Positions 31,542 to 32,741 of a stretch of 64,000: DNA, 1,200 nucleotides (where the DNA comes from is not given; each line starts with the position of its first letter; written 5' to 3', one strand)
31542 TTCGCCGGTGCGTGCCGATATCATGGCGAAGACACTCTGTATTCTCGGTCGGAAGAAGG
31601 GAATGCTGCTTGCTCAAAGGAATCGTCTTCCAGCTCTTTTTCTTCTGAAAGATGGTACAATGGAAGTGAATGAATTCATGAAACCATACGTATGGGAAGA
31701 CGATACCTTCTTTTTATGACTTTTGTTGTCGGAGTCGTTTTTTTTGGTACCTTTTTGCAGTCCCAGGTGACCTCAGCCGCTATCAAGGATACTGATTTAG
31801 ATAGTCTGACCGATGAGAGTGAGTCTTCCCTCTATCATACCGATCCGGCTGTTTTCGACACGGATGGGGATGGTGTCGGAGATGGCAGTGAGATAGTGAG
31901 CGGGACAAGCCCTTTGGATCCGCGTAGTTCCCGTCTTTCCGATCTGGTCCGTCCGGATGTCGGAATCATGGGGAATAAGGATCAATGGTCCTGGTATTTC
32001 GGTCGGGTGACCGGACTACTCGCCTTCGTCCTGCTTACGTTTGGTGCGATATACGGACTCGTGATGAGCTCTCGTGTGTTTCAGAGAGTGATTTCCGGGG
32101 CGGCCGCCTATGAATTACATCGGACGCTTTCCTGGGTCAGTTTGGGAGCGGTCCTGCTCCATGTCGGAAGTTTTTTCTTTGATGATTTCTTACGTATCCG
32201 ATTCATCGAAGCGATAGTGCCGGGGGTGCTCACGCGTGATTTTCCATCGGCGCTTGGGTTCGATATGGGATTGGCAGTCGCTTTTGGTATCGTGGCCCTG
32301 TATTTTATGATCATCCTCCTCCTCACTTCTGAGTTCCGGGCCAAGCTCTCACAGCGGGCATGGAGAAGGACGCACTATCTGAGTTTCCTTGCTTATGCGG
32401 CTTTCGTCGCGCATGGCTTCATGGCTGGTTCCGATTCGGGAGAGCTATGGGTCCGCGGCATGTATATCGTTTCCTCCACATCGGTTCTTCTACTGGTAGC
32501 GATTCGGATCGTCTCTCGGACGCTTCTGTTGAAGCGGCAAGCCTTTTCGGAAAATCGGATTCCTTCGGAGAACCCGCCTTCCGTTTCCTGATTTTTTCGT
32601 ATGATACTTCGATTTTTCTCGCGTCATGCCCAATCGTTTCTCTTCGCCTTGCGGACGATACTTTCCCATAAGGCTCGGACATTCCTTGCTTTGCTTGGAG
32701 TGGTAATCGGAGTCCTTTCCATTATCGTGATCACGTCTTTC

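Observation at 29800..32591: ApbE flavin transferase next to a ferric-reductase-type di-heme membrane protein and Ca-binding, acidic membrane-anchored proteins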

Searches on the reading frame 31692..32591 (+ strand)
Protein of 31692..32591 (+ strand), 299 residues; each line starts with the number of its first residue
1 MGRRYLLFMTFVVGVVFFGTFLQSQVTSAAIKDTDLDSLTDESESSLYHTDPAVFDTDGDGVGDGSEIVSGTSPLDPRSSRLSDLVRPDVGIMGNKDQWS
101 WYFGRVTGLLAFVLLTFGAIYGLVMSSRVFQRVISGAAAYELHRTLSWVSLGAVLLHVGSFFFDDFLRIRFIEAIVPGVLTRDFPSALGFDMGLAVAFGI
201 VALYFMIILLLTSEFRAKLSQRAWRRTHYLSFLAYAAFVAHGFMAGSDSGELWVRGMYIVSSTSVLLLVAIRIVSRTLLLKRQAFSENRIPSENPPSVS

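Call 3: search_protein_families(library=pfam, proteins=[window:31692-32591:+], max_evalue=0.01)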
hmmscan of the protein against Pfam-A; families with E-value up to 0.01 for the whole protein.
window:31692-32591:+ (299 aa): 3 families
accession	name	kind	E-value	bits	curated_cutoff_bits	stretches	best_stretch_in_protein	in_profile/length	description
PF01794.25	Ferric_reduct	-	1e-07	32.4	28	1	107-238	1-120/121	Ferric reductase like transmembrane component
PF01127.27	Sdh_cyt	-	0.0031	18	25.8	1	87-158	8-84/122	Succinate dehydrogenase/Fumarate reductase transmembrane subunit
PF01292.26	Ni_hydr_CYTB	-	0.0041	17.4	30.1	1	104-169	99-170/179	Prokaryotic cytochrome b561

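Call 8: find_homologous_proteins(query=window:31692-32591:+)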
Query window:31692-32591:+ (299 aa): 101 proteins with E <= 0.001 among 8000 candidates.
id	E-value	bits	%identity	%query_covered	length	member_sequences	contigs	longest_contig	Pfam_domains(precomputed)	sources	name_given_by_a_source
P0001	5.2e-182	622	99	97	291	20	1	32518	PF01794.26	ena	-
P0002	7.0e-142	490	77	97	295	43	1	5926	PF01794.26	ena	-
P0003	2.0e-136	472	73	99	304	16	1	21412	PF01794.26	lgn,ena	-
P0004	2.9e-136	472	71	99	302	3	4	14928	PF01794.26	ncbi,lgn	-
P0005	1.1e-133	463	72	96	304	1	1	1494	PF01794.26,PF18884.6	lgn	-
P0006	4.9e-131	455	71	99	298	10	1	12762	PF01794.26,PF18884.6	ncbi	-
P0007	1.3e-129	450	70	96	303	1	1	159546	PF01794.26,PF18884.6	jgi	-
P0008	2.8e-125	436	69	94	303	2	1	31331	PF01794.26,PF18884.6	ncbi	-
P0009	3.9e-122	425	68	95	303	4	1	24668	PF01794.26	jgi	jgi:predicted ferric reductase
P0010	7.4e-119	415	66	92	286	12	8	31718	PF01794.26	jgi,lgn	jgi:hypothetical protein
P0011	3.7e-116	406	62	99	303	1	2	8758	PF01794.26,PF18884.6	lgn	-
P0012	4.0e-116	406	65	94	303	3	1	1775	PF01794.26,PF18884.6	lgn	-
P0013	8.0e-116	405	63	96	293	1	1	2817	PF01794.26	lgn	-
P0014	7.2e-115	401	62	99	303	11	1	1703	PF01794.26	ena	-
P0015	9.8e-115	401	64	95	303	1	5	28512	PF01794.26,PF18884.6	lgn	-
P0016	2.1e-114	400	69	85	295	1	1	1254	PF01794.26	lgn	-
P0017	1.1e-112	394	68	86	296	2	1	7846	PF01794.26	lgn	-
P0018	2.1e-110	387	65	89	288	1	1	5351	PF01794.26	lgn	-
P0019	3.5e-103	363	55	99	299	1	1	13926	PF01794.26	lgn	-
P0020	5.6e-103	362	61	90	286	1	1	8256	PF01794.26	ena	-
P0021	6.4e-101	356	76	72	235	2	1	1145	PF01794.26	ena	-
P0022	1.4e-99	351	63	82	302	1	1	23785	PF01794.26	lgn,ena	-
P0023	1.5e-99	351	58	85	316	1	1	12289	PF01794.26,PF18884.6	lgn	-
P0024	8.2e-99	349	53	97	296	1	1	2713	PF01794.26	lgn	-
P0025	3.5e-96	340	56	96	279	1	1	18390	PF01794.26,PF18884.6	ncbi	-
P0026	7.4e-93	329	51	99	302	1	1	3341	PF01794.26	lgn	-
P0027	1.8e-92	328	52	94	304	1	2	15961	PF01794.26,PF18884.6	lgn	-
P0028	2.4e-92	328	51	95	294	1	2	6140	PF01794.26,PF18884.6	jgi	jgi:methionine sulfoxide reductase heme-binding subunit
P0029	2.3e-91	324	50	91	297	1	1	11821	PF01794.26,PF18884.6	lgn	-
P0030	1.7e-90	322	52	89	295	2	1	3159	PF01794.26,PF18884.6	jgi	-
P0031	1.9e-90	321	49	95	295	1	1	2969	PF01794.26,PF18884.6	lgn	-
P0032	7.0e-89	316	49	94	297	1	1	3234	PF01794.26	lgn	-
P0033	8.6e-89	316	51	95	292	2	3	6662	PF01794.26,PF18884.6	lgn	-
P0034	3.0e-87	311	52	94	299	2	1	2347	PF01794.26,PF18884.6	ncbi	-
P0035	5.5e-87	310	54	85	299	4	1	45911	PF01794.26,PF18884.6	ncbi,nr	ncbi:MAG: ferric reductase-like transmembrane domain-containing protein [Candidatus Moranbacteria ba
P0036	8.3e-87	309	48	95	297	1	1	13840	PF01794.26,PF18884.6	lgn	-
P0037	9.2e-87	309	48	100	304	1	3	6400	PF01794.26,PF18884.6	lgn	-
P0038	1.2e-85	306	51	90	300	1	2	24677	PF01794.26,PF18884.6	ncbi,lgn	ncbi:MAG: ferric reductase-like transmembrane domain-containing protein [Candidatus Moraniibacteriot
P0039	2.0e-85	305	52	90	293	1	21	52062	PF01794.26,PF01292.27,PF18884.6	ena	-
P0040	4.5e-85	304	52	95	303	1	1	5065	PF01794.26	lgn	-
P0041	3.6e-84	301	53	85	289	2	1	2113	PF01794.26,PF18884.6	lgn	-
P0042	7.2e-84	300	52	89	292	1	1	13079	PF01794.26,PF18884.6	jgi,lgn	-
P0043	7.5e-84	300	51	92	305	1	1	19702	PF01794.26,PF18884.6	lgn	-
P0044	9.0e-83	296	48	94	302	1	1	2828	PF01794.26,PF18884.6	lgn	-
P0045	1.7e-81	292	50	90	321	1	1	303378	PF01794.26,PF18884.6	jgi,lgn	jgi:sulfoxide reductase heme-binding subunit YedZ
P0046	1.8e-81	292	50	90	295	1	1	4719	PF01794.26,PF18884.6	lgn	-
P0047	1.6e-80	289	53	86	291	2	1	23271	PF01794.26,PF18884.6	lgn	-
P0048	1.3e-79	286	50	92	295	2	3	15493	PF01794.26,PF18884.6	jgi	-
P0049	3.2e-79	284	49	90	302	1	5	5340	PF01794.26,PF18884.6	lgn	-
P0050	3.9e-79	284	48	88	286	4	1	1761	PF01794.26,PF18884.6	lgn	-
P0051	8.6e-79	283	47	97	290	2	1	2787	PF01794.26,PF18884.6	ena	-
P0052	1.7e-78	282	51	90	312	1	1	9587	PF01794.26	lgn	-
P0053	1.8e-78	282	51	91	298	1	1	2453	PF01794.26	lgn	-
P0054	6.6e-78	280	46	90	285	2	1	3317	PF01794.26,PF18884.6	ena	-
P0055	1.4e-77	279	47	91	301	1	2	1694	PF01794.26,PF18884.6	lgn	-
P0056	1.4e-77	279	47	96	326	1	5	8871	PF01794.26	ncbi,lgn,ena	-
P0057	2.9e-77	278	48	89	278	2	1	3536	PF01794.26,PF18884.6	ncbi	-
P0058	9.4e-77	276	49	89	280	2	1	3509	PF01794.26,PF18884.6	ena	-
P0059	1.2e-75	273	47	97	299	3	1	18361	PF01794.26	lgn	-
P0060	1.4e-74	269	50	87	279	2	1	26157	PF01794.26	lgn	-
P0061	1.7e-74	269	50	87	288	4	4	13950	PF01794.26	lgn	-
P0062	1.8e-74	269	50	95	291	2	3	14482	PF01794.26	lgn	-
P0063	2.9e-74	268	49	97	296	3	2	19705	PF01794.26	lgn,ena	-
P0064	6.3e-74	267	47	97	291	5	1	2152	PF01794.26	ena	-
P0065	1.5e-73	266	48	92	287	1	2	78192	PF01794.26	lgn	-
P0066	6.1e-73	264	51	80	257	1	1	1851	PF01794.26,PF18884.6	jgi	jgi:predicted ferric reductase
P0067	2.0e-71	259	46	97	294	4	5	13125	PF01794.26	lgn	-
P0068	3.3e-70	255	76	53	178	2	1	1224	PF01794.26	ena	-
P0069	9.1e-70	253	46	89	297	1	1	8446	PF01794.26,PF18884.6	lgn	-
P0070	6.6e-69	251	45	88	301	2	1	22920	PF01794.26,PF18884.6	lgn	-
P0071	6.7e-65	238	46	86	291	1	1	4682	PF01794.26,PF18884.6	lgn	-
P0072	1.4e-54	204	37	96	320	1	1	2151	-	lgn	-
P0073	5.9e-23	100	37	19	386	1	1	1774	PF00188.33,PF18884.6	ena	-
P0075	5.1e-18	84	41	16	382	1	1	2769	PF00188.33,PF18884.6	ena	-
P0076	7.8e-18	83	30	59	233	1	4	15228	PF01794.26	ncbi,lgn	-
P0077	3.2e-17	81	43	21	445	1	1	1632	PF18884.6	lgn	-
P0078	1.6e-16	79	45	30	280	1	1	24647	PF18884.6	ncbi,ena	-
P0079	2.8e-16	78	48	35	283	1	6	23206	PF18884.6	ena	-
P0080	7.3e-15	73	48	19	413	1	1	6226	PF18884.6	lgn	-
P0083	1.8e-14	72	32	69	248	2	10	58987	-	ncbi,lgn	-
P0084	5.9e-14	70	32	59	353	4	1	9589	PF01794.26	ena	-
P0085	3.9e-12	64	57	15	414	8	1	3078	PF18884.6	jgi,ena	-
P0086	6.3e-12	64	31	69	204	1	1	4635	PF01794.26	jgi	jgi:methionine sulfoxide reductase heme-binding subunit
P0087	7.2e-12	63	44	20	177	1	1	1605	PF18884.6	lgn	-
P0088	2.4e-11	62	32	52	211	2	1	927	PF01794.26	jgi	-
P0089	7.9e-11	60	60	16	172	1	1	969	PF18884.6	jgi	jgi:hypothetical protein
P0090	8.7e-11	60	52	14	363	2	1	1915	PF18884.6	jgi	-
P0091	1.3e-10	59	52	14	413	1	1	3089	PF18884.6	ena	-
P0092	3.5e-10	58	51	14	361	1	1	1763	PF18884.6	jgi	-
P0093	7.1e-10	57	52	16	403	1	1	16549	PF02412.24,PF18884.6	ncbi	-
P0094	9.7e-10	57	61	11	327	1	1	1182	PF00188.33,PF18884.6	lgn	-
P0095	1.1e-9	56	36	24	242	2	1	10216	PF03734.20,PF18884.6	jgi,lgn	-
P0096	2.3e-8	52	51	16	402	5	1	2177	PF18884.6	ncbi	-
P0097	2.4e-8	52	45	16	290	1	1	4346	PF18884.6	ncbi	ncbi:MAG: hypothetical protein ACRDJC_09770, partial [Thermomicrobiales bacterium]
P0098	7.2e-8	50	37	13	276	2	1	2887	PF18884.6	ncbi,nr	ncbi:MAG TPA: thrombospondin type 3 repeat-containing protein, partial [Thermomicrobiales bacterium]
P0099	1.4e-5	43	51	12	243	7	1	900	PF03734.20,PF18884.6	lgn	-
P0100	2.1e-5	42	55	18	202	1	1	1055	PF18884.6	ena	-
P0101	6.4e-5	41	48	15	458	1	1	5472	PF18884.6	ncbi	-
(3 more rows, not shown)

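Call 10: find_encoding_contigs(protein=P0045, flank=7000, max_places=2)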
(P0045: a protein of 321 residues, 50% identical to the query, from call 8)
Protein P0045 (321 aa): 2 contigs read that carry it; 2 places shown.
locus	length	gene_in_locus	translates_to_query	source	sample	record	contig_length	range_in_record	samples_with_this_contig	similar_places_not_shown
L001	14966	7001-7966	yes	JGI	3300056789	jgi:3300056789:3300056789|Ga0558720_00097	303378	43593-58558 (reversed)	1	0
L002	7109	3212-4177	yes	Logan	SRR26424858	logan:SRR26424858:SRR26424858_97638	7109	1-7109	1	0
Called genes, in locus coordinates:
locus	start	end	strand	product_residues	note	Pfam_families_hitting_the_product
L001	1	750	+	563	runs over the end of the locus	PF01368:DHH, PF02272:DHHA1, PF17768:RecJ_OB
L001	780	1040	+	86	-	-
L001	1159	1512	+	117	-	-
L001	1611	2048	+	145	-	PF00075:RNase_H, PF13456:RVT_3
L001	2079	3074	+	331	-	PF25919:BSH_CusB (faint), PF25954:Beta-barrel_RND_2 (faint), PF25989:YknX_C (weak)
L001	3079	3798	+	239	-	PF02463:SMC_N (faint), PF00005:ABC_tran, PF13304:AAA_21 (faint)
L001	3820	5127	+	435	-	PF12704:MacB_PCD, PF02687:FtsX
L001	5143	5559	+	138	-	-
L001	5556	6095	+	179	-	-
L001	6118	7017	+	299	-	PF02424:ApbE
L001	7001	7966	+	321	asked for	PF18884:TSP3_bac (weak), PF01794:Ferric_reduct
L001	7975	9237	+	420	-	PF12704:MacB_PCD, PF02687:FtsX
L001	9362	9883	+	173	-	PF00293:NUDIX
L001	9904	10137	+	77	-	-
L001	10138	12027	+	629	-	PF00005:ABC_tran, PF02463:SMC_N (faint), PF03193:RsgA_GTPase (faint), PF13401:AAA_22 (faint), PF13476:AAA_23 (faint), PF13555:AAA_29 (faint), PF01926:MMR_HSR1 (faint), PF00005:ABC_tran, +1 more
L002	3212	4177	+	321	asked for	PF18884:TSP3_bac (weak), PF01794:Ferric_reduct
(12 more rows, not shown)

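Call 11: find_encoding_contigs(protein=P0007, flank=7000, max_places=2)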
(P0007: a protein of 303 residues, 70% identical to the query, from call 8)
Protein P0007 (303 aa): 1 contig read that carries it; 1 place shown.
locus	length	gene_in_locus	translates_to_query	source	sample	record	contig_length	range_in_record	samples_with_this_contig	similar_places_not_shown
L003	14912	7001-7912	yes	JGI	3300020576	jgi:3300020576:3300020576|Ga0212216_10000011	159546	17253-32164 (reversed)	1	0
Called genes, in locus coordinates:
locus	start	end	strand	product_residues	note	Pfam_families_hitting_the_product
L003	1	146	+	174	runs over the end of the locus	PF00466:Ribosomal_L10, PF27436:RL10_C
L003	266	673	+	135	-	PF16320:Ribosomal_L12_N, PF00542:Ribosomal_L12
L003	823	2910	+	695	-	PF00999:Na_H_Exchanger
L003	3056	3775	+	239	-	PF00005:ABC_tran, PF02463:SMC_N (weak), PF13304:AAA_21 (faint)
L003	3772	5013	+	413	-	PF12704:MacB_PCD, PF02687:FtsX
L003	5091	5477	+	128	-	-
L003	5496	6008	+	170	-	-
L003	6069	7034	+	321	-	PF02424:ApbE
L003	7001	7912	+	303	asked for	PF18884:TSP3_bac (weak), PF01794:Ferric_reduct (weak)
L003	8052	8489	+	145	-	-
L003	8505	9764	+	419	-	PF12704:MacB_PCD, PF02687:FtsX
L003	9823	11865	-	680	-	PF00912:Transgly, PF00905:Transpeptidase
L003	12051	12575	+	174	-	PF00293:NUDIX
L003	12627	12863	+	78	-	-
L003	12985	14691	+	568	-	PF00005:ABC_tran, PF00006:ATP-synt_ab (faint), PF00931:NB-ARC (faint), PF02463:SMC_N (faint), PF03193:RsgA_GTPase (faint), PF03308:MeaB (faint), PF13555:AAA_29 (faint), PF00005:ABC_tran, +3 more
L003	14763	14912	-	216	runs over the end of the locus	-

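Call 12: find_encoding_contigs(protein=P0065, flank=7000, max_places=2)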
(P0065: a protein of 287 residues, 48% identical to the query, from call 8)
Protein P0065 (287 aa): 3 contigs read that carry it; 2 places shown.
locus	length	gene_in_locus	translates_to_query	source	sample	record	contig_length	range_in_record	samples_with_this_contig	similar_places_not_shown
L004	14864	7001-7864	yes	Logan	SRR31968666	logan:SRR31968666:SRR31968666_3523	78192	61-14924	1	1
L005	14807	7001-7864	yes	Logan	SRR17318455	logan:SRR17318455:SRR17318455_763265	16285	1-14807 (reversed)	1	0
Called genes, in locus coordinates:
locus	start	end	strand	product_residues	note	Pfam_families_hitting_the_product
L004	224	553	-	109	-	-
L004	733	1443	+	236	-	PF04264:YceI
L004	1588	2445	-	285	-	PF04542:Sigma70_r2, PF04539:Sigma70_r3 (weak)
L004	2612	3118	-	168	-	PF00583:Acetyltransf_1, PF13508:Acetyltransf_7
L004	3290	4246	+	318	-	PF06691:DUF1189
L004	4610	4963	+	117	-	-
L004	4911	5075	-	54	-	-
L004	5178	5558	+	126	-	-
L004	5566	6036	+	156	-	-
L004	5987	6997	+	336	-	PF02424:ApbE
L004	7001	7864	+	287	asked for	PF01794:Ferric_reduct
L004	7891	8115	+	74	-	PF11127:YgaP-like_TM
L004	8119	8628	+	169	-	PF10517:DM13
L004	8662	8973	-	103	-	-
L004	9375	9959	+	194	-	PF03193:RsgA_GTPase (faint), PF01926:MMR_HSR1, PF02421:FeoB_N, PF00009:GTP_EFTU (weak)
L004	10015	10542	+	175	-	-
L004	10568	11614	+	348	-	PF13098:Thioredoxin_2 (weak), PF13462:Thioredoxin_4, PF01323:DSBA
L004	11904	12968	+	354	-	PF03462:PCRF, PF00472:RF-1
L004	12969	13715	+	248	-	PF02463:SMC_N (faint), PF00005:ABC_tran, PF13304:AAA_21 (faint)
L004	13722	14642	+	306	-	PF18075:FtsX_ECD, PF02687:FtsX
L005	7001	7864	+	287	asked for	PF01794:Ferric_reduct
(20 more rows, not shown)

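Call 18: find_encoding_contigs(protein=P0083, flank=6000, max_places=2)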
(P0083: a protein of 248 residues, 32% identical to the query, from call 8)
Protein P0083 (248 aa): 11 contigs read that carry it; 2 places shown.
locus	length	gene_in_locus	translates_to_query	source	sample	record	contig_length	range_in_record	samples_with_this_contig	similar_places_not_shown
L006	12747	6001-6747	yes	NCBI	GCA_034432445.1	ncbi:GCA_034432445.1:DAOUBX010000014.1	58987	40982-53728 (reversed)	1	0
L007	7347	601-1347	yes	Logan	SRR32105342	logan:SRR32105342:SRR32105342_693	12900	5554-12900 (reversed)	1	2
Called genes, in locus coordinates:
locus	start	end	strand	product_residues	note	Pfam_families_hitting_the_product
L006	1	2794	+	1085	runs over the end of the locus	PF25852:DUF6242_C (faint), PF15902:Sortilin-Vps10 (faint)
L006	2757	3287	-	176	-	PF04273:BLH_phosphatase (weak), PF22741:PTP-NADK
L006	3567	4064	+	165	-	-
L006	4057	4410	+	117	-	-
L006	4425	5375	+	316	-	PF02424:ApbE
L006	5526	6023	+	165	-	PF14376:Haem_bd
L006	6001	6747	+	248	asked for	-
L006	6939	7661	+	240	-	PF00072:Response_reg, PF00486:Trans_reg_C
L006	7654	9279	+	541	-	PF00672:HAMP, PF00512:HisKA, PF02518:HATPase_c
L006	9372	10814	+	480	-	PF00083:Sugar_tr, PF13347:MFS_2 (weak), PF06609:TRI12 (weak), PF07690:MFS_1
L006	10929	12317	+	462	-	PF07690:MFS_1, PF13347:MFS_2, PF00083:Sugar_tr, PF12832:MFS_1_like, PF07690:MFS_1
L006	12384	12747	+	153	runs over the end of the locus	-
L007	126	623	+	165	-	PF14376:Haem_bd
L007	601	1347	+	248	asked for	-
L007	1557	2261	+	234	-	PF00072:Response_reg, PF00486:Trans_reg_C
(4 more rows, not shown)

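Call 19: find_encoding_contigs(protein=P0072, flank=6000, max_places=2)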
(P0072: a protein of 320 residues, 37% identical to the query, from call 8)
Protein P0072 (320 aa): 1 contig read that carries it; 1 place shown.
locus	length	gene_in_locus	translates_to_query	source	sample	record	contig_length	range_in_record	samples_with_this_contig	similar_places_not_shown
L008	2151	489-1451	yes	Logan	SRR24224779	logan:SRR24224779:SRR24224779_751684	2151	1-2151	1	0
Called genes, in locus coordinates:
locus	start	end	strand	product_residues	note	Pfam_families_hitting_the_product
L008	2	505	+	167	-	?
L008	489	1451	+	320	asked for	-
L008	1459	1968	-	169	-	-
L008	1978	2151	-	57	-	?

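Call 20: search_protein_families(library=pfam, proteins=[L006:3567-4064:+, L006:4057-4410:+, L006:4425-5375:+, L006:5526-6023:+, L006:6001-6747:+, L004:7891-8115:+, L004:8119-8628:+, L003:8052-8489:+], max_evalue=0.1)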
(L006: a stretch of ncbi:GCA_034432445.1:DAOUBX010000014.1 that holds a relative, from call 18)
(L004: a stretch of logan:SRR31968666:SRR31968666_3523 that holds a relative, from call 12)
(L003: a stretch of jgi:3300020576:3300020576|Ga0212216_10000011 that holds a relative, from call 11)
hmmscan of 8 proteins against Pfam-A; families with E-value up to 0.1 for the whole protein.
L006:3567-4064:+ (165 aa): 0 families

L006:4057-4410:+ (117 aa): 0 families

L006:4425-5375:+ (316 aa): 1 family
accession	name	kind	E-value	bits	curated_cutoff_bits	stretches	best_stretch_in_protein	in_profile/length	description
PF02424.20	ApbE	-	4e-58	197.5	25.6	1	10-283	1-260/266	ApbE family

L006:5526-6023:+ (165 aa): 1 family
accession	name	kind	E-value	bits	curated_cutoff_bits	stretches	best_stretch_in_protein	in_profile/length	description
PF14376.11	Haem_bd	-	1.3e-33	116.3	27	1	17-137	3-132/133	Haem-binding domain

L006:6001-6747:+ (248 aa): 0 families

L004:7891-8115:+ (74 aa): 2 families
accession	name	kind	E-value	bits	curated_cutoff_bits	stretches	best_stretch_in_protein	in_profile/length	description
PF11127.14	YgaP-like_TM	-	1.2e-19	70.7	25.3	1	1-59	1-64/66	Inner membrane protein YgaP-like, transmembrane domain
PF05975.17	EcsB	-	0.047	13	30.7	1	8-49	164-208/383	Bacterial ABC transporter protein EcsB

L004:8119-8628:+ (169 aa): 1 family
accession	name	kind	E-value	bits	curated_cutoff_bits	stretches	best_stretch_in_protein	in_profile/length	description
PF10517.14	DM13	-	1.6e-17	64.4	25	1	77-165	7-105/105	Electron transfer DM13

L003:8052-8489:+ (145 aa): 0 families

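Call 33: find_related_loci(query=A5, collection=genome_contigs, flank=6000)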
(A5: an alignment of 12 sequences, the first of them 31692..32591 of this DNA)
Query A5 (299 aa) in genome_contigs; peptide patterns used: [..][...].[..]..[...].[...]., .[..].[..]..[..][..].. (x = any residue, [..] = any of these).
197 stretches matched a pattern; 168 encode a relative of the query (tblastn E <= 1e-3); the best 80 are kept; 80 distinct loci.
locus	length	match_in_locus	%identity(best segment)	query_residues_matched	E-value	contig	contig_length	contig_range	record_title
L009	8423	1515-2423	77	1-299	2e-141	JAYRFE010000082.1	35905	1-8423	MAG: Candidatus Moraniibacteriota bacterium isolate SH_SHASGE3bin.24 k141_1525983, whole genome shotgun sequence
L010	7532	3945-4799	71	9-298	2e-124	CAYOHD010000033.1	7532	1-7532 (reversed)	MAG TPA_asm: uncultured Bdellovibrionales bacterium isolate SRP257259_co1_152 genome assembly, contig: NODE_16141_length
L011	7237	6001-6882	70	1-297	4e-124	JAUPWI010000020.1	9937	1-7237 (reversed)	MAG: Patescibacteria group bacterium isolate erpe_2018_sw_45hr_WHONDRS-SW48-000100_B_bin.13 scaffold_290196, whole genom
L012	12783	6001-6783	75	21-281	5e-122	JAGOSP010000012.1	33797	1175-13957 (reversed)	MAG: Candidatus Moraniibacteriota bacterium isolate Gw_Eff_bin_331 Gw_Eff_2352_length_33797_cov_23.293347, whole genome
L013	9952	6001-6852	69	16-297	3e-119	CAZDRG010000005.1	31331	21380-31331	MAG TPA_asm: uncultured Bdellovibrionales bacterium isolate SRP286056_co1_205 genome assembly, contig: NODE_1608_length_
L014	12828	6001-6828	65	13-288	1e-111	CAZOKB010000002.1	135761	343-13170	MAG TPA_asm: uncultured Bdellovibrionales bacterium isolate SRP278252_co2_108 genome assembly, contig: NODE_152_length_1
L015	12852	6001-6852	64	1-284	5e-110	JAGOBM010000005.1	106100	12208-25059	MAG: Candidatus Moraniibacteriota bacterium isolate Go_LeineEff_bin_12 Go_LeineEff_23_length_106100_cov_12.446283, whole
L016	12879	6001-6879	48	2-296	4e-91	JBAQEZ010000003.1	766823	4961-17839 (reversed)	MAG: Candidatus Moraniibacteriota bacterium isolate MFD12003_ilm_asm_bin65 k127_11199, whole genome shotgun sequence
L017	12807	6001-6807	51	29-297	3e-91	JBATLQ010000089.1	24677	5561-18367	MAG: Candidatus Moraniibacteriota bacterium isolate MFD10474_ilm_asm_bin3 k127_112391, whole genome shotgun sequence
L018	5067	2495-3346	49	15-299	5e-86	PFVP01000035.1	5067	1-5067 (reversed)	MAG: Candidatus Moranbacteria bacterium CG_4_9_14_3_um_filter_45_14 CG_4_9_14_3_um_filter_150_scaffold_20936_c, whole ge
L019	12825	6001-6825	49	2-279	6e-84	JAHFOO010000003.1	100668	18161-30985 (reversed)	MAG: Candidatus Moraniibacteriota bacterium isolate nzgw505 NODE_163_length_100669_cov_5.003441, whole genome shotgun se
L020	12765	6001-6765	54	31-283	6e-81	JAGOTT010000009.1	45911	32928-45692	MAG: Candidatus Moraniibacteriota bacterium isolate Gw_Eff_bin_440 Gw_Eff_1258_length_45911_cov_5.741984, whole genome s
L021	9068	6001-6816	51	12-284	8e-80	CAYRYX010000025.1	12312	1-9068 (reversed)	MAG TPA_asm: uncultured Bdellovibrionales bacterium isolate binchicken_co245_258 genome assembly, contig: NODE_5919_leng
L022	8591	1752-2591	40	3-284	5e-67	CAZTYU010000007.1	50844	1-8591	MAG TPA_asm: uncultured Bdellovibrionales bacterium isolate SRP342105_co1_290 genome assembly, contig: NODE_826_length_5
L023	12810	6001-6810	39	29-296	4e-64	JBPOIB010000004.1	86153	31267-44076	MAG: Candidatus Moraniibacteriota bacterium isolate MAG_655 c_000000434169, whole genome shotgun sequence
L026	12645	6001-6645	38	31-258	4e-46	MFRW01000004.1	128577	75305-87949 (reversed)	MAG: Candidatus Moranbacteria bacterium RIFCSPHIGHO2_01_FULL_55_24 rifcsphigho2_01_scaffold_474, whole genome shotgun se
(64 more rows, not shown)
